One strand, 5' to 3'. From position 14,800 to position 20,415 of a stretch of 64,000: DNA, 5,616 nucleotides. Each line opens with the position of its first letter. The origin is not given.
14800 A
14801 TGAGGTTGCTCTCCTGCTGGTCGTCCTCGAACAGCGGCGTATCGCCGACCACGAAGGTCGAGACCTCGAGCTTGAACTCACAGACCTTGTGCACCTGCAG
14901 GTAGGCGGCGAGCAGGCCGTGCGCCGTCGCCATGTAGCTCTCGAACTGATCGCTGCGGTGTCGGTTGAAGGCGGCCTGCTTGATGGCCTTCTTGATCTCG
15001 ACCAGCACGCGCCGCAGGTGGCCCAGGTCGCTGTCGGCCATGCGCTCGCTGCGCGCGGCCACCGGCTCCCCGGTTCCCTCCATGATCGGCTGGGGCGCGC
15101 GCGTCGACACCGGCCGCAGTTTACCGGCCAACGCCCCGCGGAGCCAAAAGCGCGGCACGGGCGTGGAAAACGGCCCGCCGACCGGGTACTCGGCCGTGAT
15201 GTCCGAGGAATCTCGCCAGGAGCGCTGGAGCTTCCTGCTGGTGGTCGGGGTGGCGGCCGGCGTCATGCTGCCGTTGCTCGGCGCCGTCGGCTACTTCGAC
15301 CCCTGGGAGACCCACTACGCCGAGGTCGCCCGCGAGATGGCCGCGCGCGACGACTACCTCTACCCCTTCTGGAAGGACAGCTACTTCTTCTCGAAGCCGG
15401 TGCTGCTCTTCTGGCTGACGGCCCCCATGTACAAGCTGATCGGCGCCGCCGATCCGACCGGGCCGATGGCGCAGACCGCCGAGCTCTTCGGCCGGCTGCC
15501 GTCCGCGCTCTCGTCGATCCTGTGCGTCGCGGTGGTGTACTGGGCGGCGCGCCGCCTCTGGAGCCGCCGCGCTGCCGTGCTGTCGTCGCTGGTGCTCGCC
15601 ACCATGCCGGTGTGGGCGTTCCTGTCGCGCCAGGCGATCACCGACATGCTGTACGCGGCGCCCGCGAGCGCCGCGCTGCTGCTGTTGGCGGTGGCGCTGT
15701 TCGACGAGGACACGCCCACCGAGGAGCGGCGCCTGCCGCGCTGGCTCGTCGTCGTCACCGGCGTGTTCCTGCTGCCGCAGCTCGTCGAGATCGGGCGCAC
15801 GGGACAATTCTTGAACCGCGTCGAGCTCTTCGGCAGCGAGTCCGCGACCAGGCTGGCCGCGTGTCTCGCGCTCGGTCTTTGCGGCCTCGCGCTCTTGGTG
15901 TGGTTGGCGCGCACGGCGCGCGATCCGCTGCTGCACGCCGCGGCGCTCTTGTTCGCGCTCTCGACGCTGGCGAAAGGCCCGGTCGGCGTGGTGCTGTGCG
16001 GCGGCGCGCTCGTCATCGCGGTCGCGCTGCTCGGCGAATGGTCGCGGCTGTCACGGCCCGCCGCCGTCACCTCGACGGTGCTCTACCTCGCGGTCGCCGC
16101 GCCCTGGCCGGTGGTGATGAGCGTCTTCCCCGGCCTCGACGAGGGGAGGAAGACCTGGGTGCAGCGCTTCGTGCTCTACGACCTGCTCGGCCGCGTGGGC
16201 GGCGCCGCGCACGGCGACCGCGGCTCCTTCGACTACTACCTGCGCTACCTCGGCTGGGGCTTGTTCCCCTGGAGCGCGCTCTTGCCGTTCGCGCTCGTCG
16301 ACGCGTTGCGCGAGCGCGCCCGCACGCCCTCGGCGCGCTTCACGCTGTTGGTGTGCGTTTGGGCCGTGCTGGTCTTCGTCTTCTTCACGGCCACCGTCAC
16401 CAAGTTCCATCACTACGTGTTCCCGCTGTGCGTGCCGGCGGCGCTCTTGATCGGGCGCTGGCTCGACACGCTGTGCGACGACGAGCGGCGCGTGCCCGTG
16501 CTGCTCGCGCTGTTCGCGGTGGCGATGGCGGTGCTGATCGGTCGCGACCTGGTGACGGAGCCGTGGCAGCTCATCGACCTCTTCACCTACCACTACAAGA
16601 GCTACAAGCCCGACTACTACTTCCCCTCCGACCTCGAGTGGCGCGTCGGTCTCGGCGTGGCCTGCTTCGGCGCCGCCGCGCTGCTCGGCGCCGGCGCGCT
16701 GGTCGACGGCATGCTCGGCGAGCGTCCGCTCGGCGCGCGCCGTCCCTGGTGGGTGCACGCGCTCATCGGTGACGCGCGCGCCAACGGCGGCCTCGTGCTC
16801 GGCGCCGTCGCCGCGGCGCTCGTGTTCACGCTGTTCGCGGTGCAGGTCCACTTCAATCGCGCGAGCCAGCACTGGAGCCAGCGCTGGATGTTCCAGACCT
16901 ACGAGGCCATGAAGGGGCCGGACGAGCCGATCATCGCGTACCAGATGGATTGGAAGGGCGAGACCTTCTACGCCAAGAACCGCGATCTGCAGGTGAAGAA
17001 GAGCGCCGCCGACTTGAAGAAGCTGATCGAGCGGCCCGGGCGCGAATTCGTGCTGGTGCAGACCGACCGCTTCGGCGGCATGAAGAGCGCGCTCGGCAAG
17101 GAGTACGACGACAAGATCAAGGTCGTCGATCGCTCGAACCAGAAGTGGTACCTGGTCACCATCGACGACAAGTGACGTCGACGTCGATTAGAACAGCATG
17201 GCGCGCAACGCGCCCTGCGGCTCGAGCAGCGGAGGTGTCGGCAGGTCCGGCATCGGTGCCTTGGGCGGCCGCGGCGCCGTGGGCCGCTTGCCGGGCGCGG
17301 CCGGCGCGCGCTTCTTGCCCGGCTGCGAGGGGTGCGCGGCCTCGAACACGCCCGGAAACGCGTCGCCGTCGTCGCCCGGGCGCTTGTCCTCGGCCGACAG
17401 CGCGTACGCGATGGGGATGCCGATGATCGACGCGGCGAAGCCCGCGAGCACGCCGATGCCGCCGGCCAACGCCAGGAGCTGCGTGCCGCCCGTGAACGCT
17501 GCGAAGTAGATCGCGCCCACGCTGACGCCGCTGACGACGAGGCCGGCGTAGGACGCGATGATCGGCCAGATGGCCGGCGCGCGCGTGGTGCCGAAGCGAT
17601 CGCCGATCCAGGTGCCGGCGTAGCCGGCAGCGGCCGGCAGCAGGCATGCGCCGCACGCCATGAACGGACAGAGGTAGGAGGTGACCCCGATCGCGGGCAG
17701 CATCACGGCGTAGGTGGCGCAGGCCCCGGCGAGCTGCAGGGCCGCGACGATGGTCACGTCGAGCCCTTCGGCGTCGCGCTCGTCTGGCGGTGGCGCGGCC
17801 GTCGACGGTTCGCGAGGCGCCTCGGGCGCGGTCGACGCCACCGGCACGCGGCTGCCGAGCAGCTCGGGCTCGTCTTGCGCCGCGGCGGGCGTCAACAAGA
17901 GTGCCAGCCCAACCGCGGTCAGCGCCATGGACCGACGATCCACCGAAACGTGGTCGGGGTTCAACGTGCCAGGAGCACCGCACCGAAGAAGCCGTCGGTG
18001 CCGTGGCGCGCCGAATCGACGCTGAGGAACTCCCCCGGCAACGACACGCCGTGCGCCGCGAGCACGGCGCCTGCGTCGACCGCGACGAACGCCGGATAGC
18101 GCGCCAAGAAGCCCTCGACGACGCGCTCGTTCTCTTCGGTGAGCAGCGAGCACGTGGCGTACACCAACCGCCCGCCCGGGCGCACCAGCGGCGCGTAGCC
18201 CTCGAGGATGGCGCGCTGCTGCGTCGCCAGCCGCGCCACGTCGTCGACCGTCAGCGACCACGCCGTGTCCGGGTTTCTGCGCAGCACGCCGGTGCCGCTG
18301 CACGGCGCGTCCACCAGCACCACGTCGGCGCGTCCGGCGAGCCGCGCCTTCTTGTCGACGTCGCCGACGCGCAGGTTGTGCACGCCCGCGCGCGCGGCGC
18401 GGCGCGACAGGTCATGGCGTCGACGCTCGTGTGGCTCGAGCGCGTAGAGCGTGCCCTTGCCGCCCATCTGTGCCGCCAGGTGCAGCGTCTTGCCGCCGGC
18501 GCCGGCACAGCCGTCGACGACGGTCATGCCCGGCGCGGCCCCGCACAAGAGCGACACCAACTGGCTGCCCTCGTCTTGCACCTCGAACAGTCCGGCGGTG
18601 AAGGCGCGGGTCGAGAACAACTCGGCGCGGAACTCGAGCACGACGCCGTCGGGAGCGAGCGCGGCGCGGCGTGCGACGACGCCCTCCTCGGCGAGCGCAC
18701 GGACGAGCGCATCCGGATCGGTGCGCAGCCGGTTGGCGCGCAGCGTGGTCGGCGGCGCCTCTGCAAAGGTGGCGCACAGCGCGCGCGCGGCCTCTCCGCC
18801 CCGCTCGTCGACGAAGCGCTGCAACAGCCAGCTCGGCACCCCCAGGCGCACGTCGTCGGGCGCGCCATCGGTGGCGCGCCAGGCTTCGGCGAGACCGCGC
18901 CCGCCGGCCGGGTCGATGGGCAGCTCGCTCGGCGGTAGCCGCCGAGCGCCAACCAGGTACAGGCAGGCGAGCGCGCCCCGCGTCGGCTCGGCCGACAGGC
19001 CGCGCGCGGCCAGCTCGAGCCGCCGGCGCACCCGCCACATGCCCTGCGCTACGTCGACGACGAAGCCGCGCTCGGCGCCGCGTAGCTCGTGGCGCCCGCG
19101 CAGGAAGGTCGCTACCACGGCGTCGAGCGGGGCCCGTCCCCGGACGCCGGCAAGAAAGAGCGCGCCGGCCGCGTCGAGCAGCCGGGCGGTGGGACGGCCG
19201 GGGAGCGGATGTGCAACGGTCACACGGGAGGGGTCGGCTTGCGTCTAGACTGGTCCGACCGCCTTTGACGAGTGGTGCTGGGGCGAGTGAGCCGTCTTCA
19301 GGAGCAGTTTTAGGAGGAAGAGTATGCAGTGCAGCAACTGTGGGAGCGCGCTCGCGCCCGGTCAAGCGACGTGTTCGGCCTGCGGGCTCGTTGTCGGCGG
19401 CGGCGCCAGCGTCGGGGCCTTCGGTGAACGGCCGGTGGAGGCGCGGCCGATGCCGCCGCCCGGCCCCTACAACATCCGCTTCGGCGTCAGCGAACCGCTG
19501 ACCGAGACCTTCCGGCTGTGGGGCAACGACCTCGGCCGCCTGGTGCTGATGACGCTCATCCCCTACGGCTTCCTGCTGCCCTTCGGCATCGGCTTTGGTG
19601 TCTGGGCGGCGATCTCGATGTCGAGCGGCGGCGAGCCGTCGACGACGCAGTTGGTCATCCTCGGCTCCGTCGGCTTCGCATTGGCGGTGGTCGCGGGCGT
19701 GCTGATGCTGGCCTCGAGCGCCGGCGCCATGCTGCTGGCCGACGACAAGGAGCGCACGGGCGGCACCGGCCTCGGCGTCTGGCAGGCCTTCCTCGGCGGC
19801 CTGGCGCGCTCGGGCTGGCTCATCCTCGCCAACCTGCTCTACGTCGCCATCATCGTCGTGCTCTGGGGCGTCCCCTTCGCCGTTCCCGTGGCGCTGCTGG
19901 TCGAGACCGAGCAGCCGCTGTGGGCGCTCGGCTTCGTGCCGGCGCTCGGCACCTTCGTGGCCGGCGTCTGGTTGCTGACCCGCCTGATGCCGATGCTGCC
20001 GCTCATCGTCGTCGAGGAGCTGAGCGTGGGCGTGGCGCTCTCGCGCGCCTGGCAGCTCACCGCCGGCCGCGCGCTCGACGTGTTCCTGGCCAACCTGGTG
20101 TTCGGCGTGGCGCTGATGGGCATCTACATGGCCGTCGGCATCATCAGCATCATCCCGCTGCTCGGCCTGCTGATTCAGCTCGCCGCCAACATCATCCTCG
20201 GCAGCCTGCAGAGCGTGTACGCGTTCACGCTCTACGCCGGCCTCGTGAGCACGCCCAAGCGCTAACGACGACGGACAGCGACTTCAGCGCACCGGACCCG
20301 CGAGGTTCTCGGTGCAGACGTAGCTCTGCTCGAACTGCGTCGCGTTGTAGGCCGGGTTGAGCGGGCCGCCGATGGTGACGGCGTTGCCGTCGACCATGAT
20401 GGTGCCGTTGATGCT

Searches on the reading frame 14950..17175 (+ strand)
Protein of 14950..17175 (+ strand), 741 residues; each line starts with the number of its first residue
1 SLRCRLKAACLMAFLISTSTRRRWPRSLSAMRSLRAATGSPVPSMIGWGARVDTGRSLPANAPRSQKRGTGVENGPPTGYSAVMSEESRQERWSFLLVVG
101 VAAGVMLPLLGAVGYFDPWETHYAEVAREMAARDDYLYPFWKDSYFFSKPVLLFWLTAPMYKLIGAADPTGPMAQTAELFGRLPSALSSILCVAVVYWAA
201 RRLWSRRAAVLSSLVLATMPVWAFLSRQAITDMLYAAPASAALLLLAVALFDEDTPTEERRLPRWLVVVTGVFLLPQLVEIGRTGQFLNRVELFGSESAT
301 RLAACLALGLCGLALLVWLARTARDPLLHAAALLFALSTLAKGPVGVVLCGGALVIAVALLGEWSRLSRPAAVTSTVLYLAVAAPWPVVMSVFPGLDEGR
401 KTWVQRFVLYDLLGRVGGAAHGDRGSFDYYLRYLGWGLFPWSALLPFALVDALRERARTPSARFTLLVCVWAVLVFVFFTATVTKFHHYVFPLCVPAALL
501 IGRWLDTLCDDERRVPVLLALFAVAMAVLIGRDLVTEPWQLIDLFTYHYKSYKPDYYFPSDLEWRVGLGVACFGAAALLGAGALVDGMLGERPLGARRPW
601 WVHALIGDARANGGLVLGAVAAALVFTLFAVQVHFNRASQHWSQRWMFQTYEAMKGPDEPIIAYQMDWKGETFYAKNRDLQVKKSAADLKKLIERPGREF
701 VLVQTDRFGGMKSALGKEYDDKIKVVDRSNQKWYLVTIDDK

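Call 102: search_protein_families(library=pfam, proteins=[window:14950-17175:+], max_evalue=0.001)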
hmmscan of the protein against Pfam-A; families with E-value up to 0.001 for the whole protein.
window:14950-17175:+ (741 aa): 1 family
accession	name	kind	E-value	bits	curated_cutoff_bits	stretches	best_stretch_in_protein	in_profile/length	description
PF13231.12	PMT_2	-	5.1e-07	30.5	26.1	1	149-252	2-95/160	Dolichyl-phosphate-mannose-protein mannosyltransferase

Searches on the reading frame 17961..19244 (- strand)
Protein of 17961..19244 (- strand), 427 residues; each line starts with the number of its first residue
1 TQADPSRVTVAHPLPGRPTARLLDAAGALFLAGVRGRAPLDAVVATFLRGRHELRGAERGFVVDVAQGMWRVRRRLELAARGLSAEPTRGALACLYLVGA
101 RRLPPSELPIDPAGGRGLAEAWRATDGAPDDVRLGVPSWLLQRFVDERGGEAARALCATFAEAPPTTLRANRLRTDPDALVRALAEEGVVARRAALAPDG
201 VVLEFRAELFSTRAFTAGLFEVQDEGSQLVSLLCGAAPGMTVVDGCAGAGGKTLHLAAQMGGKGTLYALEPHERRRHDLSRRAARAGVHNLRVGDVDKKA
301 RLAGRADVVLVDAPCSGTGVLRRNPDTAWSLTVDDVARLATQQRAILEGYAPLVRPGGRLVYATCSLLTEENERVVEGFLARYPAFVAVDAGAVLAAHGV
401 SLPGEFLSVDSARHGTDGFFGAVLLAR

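Call 102: search_protein_families(library=pfam, proteins=[window:17961-19244:-], max_evalue=0.001)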
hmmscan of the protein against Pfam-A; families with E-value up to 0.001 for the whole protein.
window:17961-19244:- (427 aa): 3 families
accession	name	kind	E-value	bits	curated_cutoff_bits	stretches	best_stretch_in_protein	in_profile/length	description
PF01189.24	Methyltr_RsmB-F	-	9.7e-40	136.8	27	1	240-424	10-198/199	16S rRNA methyltransferase RsmB/F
PF22458.1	RsmF-B_ferredox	-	4.1e-14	52.9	27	1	137-204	2-68/74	Methyltr_RsmF/B-like, ferredoxin-like domain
PF13847.12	Methyltransf_31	-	0.00051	20.2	27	1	238-375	3-122/145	Methyltransferase domain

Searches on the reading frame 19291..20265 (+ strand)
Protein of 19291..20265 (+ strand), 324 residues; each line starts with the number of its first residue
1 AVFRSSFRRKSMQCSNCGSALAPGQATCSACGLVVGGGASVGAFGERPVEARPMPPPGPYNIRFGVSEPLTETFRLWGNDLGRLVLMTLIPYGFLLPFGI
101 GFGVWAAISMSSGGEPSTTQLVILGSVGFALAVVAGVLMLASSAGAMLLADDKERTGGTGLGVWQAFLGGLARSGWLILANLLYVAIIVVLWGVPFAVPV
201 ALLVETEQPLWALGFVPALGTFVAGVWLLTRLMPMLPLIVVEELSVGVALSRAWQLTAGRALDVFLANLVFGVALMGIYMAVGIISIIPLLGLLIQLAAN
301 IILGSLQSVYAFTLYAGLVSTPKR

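Call 102: search_protein_families(library=pfam, proteins=[window:19291-20265:+], max_evalue=0.001)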
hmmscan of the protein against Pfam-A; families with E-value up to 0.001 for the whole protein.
window:19291-20265:+ (324 aa): 3 families
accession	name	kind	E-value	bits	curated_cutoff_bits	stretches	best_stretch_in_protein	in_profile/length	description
PF10110.14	GPDPase_memb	-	3.2e-08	33.1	29.6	1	222-296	172-246/321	Membrane domain of glycerophosphoryl diester phosphodiesterase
PF13248.11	Zn_ribbon_3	-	3.4e-05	23.6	27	1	13-34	4-25/26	zinc-ribbon domain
PF13240.11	Zn_Ribbon_1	-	0.00033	20.8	25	1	14-32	2-20/23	zinc-ribbon domain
